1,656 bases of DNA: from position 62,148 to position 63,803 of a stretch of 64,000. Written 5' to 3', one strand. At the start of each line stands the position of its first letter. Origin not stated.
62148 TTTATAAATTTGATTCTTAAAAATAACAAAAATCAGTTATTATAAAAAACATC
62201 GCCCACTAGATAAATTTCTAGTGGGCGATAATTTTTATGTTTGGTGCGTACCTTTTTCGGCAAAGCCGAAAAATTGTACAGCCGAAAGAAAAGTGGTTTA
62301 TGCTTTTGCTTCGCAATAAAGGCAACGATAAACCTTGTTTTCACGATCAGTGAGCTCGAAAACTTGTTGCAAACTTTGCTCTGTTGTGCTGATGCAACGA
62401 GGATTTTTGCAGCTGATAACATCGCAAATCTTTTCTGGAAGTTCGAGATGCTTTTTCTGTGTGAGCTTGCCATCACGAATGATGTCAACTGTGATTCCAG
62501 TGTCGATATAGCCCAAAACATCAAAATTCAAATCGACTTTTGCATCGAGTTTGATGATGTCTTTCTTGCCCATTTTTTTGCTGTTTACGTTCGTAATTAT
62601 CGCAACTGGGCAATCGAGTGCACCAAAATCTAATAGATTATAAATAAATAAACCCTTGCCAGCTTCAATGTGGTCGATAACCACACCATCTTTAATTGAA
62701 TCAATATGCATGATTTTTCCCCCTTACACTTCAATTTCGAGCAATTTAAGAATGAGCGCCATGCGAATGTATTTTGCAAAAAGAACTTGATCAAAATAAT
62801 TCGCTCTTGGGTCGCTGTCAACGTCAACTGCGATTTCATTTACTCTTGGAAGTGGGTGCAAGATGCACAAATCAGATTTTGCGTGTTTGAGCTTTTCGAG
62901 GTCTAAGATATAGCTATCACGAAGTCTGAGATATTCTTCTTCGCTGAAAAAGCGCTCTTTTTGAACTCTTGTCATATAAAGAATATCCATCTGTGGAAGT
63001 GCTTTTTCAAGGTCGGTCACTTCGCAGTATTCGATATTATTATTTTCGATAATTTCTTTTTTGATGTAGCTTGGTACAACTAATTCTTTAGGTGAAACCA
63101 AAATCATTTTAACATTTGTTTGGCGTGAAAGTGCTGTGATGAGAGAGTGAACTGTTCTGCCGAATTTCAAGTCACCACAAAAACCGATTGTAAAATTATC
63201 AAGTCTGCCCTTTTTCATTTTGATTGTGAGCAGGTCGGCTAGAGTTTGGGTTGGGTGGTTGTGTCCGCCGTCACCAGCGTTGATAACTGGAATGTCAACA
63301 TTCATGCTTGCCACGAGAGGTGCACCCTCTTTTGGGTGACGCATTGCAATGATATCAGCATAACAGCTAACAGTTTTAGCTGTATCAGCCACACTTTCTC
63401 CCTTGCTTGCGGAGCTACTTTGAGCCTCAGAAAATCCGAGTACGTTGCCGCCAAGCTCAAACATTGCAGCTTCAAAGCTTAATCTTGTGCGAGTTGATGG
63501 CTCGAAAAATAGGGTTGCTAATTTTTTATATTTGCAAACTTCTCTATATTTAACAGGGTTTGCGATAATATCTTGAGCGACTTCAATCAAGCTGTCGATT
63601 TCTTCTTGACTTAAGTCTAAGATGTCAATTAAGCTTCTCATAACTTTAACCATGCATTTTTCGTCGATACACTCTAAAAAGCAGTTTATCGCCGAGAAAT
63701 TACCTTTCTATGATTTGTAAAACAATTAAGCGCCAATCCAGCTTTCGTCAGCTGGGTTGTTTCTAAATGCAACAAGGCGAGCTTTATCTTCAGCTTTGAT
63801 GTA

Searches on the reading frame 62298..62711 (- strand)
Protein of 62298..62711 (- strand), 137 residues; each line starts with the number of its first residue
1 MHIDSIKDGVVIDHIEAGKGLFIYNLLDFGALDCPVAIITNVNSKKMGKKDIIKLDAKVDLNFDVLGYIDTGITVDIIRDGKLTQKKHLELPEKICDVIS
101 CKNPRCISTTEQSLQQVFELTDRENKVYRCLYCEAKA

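Call 68: search_protein_families(library=pfam, proteins=[window:62298-62711:-], max_evalue=0.00001)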
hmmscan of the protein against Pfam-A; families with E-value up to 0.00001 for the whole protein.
window:62298-62711:- (137 aa): 2 families
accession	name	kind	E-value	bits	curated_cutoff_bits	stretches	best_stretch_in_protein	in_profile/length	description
PF01948.23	PyrI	-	1.6e-26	92.7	25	1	2-89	2-92/93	Aspartate carbamoyltransferase regulatory chain, allosteric domain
PF02748.20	PyrI_C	-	4.7e-12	46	23.4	1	95-136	2-42/48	Aspartate carbamoyltransferase regulatory chain, metal binding domain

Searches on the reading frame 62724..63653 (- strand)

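Call 68: search_protein_families(library=pfam, proteins=[window:62724-63653:-], max_evalue=0.00001)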
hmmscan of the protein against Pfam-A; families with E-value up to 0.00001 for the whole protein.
window:62724-63653:- (309 aa): 2 families
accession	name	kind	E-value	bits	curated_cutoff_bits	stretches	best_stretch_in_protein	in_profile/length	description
PF02729.26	OTCace_N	-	1.4e-47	162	29.9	1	6-145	1-147/148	Aspartate/ornithine carbamoyltransferase, carbamoyl-P binding domain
PF00185.30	OTCace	-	7.5e-26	91.5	29.4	1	153-302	2-155/157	Aspartate/ornithine carbamoyltransferase, Asp/Orn binding domain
